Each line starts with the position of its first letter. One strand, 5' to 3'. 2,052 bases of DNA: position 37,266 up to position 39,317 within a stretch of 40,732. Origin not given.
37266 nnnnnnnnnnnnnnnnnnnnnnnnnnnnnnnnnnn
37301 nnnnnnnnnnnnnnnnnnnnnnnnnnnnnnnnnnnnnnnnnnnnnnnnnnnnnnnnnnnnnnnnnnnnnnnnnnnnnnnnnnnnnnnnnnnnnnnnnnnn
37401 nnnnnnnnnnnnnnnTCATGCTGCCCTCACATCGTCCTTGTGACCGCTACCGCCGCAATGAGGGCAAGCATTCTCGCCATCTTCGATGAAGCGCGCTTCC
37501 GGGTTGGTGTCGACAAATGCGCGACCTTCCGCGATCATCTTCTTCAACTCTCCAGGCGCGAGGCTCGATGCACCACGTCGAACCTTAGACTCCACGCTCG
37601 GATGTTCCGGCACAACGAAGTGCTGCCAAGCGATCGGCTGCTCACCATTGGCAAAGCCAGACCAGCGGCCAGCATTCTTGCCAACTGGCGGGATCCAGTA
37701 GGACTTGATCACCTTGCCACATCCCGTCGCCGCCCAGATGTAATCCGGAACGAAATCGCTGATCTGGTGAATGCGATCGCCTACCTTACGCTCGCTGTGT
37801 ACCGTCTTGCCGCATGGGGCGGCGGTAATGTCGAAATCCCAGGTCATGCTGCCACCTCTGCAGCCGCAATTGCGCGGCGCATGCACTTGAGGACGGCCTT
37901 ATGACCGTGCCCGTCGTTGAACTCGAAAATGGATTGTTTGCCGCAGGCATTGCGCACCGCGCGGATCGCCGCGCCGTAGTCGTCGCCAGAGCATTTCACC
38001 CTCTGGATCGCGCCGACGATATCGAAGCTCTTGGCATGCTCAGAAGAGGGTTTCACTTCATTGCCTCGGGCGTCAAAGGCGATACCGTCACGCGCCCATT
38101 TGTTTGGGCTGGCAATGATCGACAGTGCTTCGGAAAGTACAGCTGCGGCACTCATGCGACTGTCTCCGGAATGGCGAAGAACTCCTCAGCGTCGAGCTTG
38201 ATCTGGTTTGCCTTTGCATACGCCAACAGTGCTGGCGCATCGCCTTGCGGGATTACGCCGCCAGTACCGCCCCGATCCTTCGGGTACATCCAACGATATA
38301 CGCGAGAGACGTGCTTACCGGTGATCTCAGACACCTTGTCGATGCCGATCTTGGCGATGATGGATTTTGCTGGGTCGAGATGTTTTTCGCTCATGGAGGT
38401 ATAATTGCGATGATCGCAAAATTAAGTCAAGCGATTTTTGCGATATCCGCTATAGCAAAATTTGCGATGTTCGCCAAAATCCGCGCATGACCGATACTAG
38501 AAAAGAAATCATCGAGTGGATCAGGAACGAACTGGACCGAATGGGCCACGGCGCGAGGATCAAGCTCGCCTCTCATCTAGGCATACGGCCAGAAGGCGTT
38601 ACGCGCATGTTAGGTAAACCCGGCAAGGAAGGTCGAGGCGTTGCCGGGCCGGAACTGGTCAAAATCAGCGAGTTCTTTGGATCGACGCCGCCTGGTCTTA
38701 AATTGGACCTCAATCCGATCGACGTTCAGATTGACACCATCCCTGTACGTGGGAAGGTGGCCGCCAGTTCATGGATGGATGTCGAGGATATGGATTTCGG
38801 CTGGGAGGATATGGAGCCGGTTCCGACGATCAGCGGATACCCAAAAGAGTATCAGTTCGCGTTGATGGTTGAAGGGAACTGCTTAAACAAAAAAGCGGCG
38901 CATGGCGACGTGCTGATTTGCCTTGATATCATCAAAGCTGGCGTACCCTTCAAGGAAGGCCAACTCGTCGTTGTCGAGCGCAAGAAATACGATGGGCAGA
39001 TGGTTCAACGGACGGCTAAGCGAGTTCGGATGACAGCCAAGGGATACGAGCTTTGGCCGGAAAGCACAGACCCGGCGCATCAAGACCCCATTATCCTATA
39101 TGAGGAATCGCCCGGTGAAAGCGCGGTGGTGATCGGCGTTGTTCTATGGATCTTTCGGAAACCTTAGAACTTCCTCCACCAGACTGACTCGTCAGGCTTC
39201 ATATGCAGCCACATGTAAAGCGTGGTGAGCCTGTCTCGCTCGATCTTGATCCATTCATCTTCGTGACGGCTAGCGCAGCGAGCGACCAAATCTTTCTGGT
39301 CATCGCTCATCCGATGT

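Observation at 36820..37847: Canonical acyl carrier protein inside an ATGA-coupled chain of micro-ORFs in the early-left operon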

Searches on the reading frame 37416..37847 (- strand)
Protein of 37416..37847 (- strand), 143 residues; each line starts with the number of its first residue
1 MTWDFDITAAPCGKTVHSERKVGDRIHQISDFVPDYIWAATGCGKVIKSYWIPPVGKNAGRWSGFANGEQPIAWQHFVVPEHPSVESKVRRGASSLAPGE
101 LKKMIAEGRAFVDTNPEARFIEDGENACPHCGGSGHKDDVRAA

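Call 3: search_protein_families(library=pfam, proteins=[window:37416-37847:-], max_evalue=0.1)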
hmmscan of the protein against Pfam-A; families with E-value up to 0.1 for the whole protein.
window:37416-37847:- (143 aa): 2 families
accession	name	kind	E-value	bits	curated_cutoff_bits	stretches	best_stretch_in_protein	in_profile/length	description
PF13248.11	Zn_ribbon_3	-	0.036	14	27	1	120-132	11-23/26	zinc-ribbon domain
PF19108.5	DUF5795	-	0.039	14.5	27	1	116-134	27-45/74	Family of unknown function (DUF5795)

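Call 4: search_protein_families(library=phrogs, proteins=[window:37416-37847:-], max_evalue=0.1)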
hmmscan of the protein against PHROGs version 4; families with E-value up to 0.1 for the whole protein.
window:37416-37847:- (143 aa): 0 families

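Call 16: search_protein_families(library=ncbifam, proteins=[window:37416-37847:-], max_evalue=0.01)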
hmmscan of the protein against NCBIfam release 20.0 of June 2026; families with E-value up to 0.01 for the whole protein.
window:37416-37847:- (143 aa): 0 families

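Call 33: list_cluster_members(proteins=[P0003, window:37049-37285:-, window:37416-37847:-, window:36924-37052:-, window:37282-37419:-, window:36820-36927:-, window:36820-36939:-])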
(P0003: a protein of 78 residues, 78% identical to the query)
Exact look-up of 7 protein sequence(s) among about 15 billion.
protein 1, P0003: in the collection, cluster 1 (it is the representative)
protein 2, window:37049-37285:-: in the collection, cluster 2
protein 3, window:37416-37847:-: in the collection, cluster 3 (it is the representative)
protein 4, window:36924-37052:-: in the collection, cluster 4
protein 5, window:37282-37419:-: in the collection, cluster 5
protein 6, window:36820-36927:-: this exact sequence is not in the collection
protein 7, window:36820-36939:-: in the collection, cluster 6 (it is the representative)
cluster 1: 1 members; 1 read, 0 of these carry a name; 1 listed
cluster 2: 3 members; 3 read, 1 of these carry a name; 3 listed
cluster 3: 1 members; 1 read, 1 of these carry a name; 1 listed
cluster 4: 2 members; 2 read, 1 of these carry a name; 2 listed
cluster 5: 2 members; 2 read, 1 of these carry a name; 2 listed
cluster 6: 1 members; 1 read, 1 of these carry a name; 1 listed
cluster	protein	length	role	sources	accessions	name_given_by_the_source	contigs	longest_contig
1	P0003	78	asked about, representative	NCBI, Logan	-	-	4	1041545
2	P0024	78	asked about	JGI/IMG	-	acyl carrier protein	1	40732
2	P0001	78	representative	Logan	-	-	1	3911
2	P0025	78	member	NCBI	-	-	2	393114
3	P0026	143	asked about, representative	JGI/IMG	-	hypothetical protein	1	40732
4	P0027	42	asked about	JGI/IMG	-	hypothetical protein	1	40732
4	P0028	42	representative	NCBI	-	-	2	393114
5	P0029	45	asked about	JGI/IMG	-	hypothetical protein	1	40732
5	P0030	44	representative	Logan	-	-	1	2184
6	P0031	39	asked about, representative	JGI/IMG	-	hypothetical protein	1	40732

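Call 40: search_protein_families(library=padloc, proteins=[window:37416-37847:-], max_evalue=0.01)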
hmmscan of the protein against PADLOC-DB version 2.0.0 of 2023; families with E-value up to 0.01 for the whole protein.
window:37416-37847:- (143 aa): 0 families

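Call 43: find_homologous_proteins(query=window:37416-37847:-, max_evalue=0.001)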
Query window:37416-37847:- (143 aa): 28 proteins with E <= 0.001 among 40 candidates.
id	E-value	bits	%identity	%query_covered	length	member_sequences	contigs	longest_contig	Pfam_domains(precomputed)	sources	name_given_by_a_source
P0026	5.9e-96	337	100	100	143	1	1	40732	-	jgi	jgi:hypothetical protein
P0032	4.1e-52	194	64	99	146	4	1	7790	-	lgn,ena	-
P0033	6.7e-48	181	84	68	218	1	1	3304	-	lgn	-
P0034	6.4e-45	171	77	67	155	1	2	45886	-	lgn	-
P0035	1.3e-44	170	90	57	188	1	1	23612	-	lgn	-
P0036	9.9e-41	157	58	89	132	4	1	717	-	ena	-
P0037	1.9e-40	157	71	69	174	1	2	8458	-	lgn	-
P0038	3.0e-38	149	63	78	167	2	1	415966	-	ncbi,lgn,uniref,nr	ncbi:hypothetical protein [Agrobacterium tumefaciens]|uniref:hypothetical protein n=1 Tax=Agrobacter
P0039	2.2e-37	147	60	80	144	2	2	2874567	-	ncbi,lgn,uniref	ncbi:hypothetical protein [Agrobacterium radiobacter]|uniref:hypothetical protein n=1 Tax=Agrobacter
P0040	6.4e-37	145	56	89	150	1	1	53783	-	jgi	jgi:hypothetical protein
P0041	5.2e-34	136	68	61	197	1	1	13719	-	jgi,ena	-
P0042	5.7e-20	90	41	84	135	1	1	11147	-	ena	-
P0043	1.9e-17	82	44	80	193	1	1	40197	-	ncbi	-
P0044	1.7e-14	72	47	62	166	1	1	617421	-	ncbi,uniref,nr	ncbi:hypothetical protein J2X76_003645 [Neorhizobium sp. 2083]|uniref:hypothetical protein n=1 Tax=N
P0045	6.8e-13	67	67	38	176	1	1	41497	-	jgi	jgi:hypothetical protein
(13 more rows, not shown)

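Call 44: find_encoding_contigs(protein=P0034, flank=4000, max_places=2)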
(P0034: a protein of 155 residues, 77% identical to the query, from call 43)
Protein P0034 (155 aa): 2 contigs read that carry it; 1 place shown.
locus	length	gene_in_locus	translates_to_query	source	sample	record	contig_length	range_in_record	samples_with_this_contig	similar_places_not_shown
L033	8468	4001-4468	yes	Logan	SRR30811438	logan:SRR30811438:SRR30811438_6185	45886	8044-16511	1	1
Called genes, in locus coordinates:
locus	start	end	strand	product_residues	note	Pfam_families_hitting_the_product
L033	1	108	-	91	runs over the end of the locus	-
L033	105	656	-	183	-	PF14354:Lar_restr_allev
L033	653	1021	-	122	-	-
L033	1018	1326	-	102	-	PF27050:Phage_P22_Y8K6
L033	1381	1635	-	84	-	-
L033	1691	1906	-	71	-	-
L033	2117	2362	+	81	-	PF13730:HTH_36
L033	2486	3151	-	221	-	PF00717:Peptidase_S24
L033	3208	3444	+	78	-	-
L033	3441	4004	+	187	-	-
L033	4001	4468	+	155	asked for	-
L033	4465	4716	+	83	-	-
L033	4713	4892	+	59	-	-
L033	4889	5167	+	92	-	-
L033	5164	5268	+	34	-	-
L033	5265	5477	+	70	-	-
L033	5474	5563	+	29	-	-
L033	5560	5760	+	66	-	-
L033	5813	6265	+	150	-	-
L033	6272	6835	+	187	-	-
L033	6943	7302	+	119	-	PF00486:Trans_reg_C (weak)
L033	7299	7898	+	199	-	-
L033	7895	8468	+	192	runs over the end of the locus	PF05063:MT-A70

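Call 45: find_encoding_contigs(protein=P0039, flank=4000, max_places=2)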
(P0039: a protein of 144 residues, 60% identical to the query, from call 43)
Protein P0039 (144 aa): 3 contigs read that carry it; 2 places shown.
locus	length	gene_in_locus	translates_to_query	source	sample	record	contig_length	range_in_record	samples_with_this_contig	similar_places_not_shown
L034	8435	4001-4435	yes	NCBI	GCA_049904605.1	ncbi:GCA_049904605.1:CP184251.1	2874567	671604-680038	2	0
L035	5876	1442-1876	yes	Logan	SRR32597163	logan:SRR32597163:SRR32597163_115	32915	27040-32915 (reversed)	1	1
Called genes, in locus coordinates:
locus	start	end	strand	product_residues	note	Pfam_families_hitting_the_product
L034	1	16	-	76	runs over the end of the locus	-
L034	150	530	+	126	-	PF13730:HTH_36 (faint)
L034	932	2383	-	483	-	PF04326:SLFN_AlbA_2, PF13749:HATPase_c_4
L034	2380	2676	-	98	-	-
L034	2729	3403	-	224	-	PF00717:Peptidase_S24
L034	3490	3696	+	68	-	-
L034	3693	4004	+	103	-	PF19698:DUF6197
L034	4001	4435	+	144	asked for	-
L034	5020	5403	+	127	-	-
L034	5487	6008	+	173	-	-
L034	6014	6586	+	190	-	-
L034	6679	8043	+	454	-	PF00772:DnaB, PF03796:DnaB_C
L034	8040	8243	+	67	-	-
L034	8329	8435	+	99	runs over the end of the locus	-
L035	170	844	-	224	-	PF00717:Peptidase_S24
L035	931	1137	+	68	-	-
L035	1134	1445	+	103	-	PF19698:DUF6197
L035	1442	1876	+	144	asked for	-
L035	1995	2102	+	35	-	-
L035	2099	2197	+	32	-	-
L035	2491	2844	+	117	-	-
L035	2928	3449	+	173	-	-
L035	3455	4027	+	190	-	-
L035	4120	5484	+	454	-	PF00772:DnaB, PF03796:DnaB_C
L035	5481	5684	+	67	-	-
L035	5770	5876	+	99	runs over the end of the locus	-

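Call 46: find_encoding_contigs(protein=P0040, flank=4000, max_places=2)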
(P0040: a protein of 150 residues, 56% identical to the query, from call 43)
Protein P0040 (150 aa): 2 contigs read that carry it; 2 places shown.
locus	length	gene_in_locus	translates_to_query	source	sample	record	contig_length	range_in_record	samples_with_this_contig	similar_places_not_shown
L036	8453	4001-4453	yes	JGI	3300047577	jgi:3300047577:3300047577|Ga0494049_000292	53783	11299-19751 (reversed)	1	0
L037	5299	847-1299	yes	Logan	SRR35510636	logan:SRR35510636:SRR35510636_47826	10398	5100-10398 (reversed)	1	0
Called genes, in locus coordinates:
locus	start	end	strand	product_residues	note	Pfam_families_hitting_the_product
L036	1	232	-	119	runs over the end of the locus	-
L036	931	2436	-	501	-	-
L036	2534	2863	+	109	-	-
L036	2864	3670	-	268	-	PF00717:Peptidase_S24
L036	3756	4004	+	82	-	-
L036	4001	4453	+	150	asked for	-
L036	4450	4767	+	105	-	-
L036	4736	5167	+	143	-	-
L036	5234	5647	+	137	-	-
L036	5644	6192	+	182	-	-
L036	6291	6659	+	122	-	PF00486:Trans_reg_C (faint)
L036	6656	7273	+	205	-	-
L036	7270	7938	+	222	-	-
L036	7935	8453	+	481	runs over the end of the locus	PF00772:DnaB, PF03796:DnaB_C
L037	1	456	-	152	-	?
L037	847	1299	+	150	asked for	-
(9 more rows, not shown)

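Call 72: search_protein_families(library=pfam, proteins=[L033:4889-5167:+, L033:4465-4716:+, L033:5265-5477:+, L033:5560-5760:+, L029:8359-8685:+, L029:7508-7831:+, L033:3441-4004:+, L033:4713-4892:+], max_evalue=0.01)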
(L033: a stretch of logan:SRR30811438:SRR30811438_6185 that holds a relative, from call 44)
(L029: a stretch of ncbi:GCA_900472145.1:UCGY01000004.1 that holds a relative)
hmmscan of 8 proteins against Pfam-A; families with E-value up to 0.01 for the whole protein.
L033:4889-5167:+ (92 aa): 0 families

L033:4465-4716:+ (83 aa): 0 families

L033:5265-5477:+ (70 aa): 0 families

L033:5560-5760:+ (66 aa): 0 families

L029:8359-8685:+ (108 aa): 1 family
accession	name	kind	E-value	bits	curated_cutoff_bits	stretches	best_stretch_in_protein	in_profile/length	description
PF01498.24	HTH_Tnp_Tc3_2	-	0.00097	19.8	31.5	1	7-50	2-50/72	Transposase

L029:7508-7831:+ (107 aa): 0 families

L033:3441-4004:+ (187 aa): 0 families

L033:4713-4892:+ (59 aa): 10 families
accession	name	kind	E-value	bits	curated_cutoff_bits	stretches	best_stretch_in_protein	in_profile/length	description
PF18439.7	zf_UBZ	-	0.0013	18.8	25.6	0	41-55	5-19/32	Ubiquitin-Binding Zinc Finger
PF08394.17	Arc_trans_TRASH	-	0.0014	19.1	27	0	40-49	2-11/43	Archaeal TRASH domain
PF10367.15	zf-Vps39_C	-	0.0035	17.3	24.7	0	38-53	9-24/41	Vacuolar sorting protein 39 C-terminal zinc finger domain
PF12773.13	DZR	-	0.0038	17.8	27.3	1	23-50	14-36/45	Double zinc ribbon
PF07191.17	Zn_ribbon_6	-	0.0042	17.5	25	1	24-48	3-26/67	Double zinc ribbon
PF08271.17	Zn_Ribbon_TF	-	0.005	16.8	29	1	24-56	3-37/43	TFIIB zinc-binding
PF17032.10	Zn_ribbon_15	-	0.0051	18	28.9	1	18-51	34-65/73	zinc-ribbon family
PF24460.1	DUF7575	-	0.0053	16.5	28.5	0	38-48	3-13/28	Domain of unknown function (DUF7575)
PF22747.2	Zn_ribbon_DUF2089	-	0.0084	16.6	27.6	0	24-48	1-22/32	DUF2089 zinc ribbon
PF18912.6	DZR_2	-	0.0092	16.2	27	0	19-49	19-47/56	Double zinc ribbon domain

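Call 81: search_protein_families(library=phrogs, proteins=[L033:4889-5167:+, L033:4465-4716:+, L033:5265-5477:+, L033:5560-5760:+, L029:8359-8685:+, L029:7508-7831:+, L033:3441-4004:+, L033:4713-4892:+], max_evalue=0.01)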
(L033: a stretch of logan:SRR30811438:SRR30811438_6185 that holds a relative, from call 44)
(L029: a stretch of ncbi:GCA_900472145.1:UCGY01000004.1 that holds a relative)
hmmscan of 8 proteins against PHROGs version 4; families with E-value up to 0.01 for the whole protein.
L033:4889-5167:+ (92 aa): 0 families

L033:4465-4716:+ (83 aa): 1 family
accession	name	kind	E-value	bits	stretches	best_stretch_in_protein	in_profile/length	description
phrog_18065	-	unknown function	1.4e-07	32.1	1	6-51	7-59/63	-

L033:5265-5477:+ (70 aa): 0 families

L033:5560-5760:+ (66 aa): 0 families

L029:8359-8685:+ (108 aa): 1 family
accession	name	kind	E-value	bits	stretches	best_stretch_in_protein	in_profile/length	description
phrog_633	-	transcription regulation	0.0049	18.3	1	5-41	3-39/111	transcriptional regulator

L029:7508-7831:+ (107 aa): 0 families

L033:3441-4004:+ (187 aa): 0 families

L033:4713-4892:+ (59 aa): 4 families
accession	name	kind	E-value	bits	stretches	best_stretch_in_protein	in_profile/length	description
phrog_8344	-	unknown function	0.00025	21.9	1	11-55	35-79/127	-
phrog_5602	-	unknown function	0.00033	21.3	0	21-53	18-57/60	-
phrog_9188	-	unknown function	0.0013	19.9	1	9-49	25-65/70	-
phrog_10714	-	unknown function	0.0046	18.2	1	17-52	69-103/109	-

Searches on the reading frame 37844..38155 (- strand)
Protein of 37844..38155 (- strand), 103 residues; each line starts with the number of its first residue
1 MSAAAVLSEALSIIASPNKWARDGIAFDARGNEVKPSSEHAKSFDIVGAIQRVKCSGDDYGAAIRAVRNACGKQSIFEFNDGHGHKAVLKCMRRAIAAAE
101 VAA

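Call 3: search_protein_families(library=pfam, proteins=[window:37844-38155:-], max_evalue=0.1)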
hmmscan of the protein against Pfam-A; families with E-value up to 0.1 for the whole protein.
window:37844-38155:- (103 aa): 1 family
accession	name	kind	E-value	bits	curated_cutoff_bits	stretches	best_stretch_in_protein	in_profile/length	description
PF19698.5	DUF6197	-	3.8e-10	40.5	24.6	1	3-97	6-110/111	Family of unknown function (DUF6197)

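Call 4: search_protein_families(library=phrogs, proteins=[window:37844-38155:-], max_evalue=0.1)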
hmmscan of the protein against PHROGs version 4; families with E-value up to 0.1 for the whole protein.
window:37844-38155:- (103 aa): 1 family
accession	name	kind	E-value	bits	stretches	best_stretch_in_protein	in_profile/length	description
phrog_762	-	unknown function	0.00056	20.5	1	1-102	42-154/281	-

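Call 16: search_protein_families(library=ncbifam, proteins=[window:37844-38155:-], max_evalue=0.01)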
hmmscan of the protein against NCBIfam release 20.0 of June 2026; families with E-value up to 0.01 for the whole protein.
window:37844-38155:- (103 aa): 0 families

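Call 40: search_protein_families(library=padloc, proteins=[window:37844-38155:-], max_evalue=0.01)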
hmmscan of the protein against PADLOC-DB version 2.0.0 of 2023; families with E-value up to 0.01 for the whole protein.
window:37844-38155:- (103 aa): 0 families

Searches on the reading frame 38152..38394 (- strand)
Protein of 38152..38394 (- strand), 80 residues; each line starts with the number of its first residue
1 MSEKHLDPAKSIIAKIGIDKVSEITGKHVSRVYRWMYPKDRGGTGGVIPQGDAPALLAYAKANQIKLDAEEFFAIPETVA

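Call 3: search_protein_families(library=pfam, proteins=[window:38152-38394:-], max_evalue=0.1)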
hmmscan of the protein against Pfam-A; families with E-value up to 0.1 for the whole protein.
window:38152-38394:- (80 aa): 1 family
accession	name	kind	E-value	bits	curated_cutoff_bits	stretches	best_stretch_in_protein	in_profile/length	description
PF02043.22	Bac_chlorC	-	0.086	13.4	25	0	21-62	30-71/80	Bacteriochlorophyll C binding protein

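Call 4: search_protein_families(library=phrogs, proteins=[window:38152-38394:-], max_evalue=0.1)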
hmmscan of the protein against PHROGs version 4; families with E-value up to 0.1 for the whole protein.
window:38152-38394:- (80 aa): 0 families

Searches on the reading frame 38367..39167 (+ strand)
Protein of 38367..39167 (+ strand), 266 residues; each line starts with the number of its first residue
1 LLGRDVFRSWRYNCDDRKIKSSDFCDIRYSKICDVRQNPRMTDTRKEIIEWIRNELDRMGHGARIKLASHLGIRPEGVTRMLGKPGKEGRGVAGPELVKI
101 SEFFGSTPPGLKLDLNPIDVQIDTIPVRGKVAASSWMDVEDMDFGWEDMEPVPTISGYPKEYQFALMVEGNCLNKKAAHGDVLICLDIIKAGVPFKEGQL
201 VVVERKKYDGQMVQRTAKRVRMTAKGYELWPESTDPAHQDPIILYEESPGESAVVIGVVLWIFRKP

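Call 3: search_protein_families(library=pfam, proteins=[window:38367-39167:+], max_evalue=0.1)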
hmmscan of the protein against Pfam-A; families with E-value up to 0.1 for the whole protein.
window:38367-39167:+ (266 aa): 1 family
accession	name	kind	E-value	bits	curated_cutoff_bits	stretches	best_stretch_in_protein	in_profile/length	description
PF00717.28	Peptidase_S24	-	2.3e-06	27.8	23.3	1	127-258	2-114/116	Peptidase S24-like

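Call 4: search_protein_families(library=phrogs, proteins=[window:38367-39167:+], max_evalue=0.1)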
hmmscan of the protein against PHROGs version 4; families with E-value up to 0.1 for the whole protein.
window:38367-39167:+ (266 aa): 1 family
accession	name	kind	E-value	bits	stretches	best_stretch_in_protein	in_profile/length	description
phrog_811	-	DNA, RNA and nucleotide metabolism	0.062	13.8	1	162-265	47-134/140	UmuD-like protein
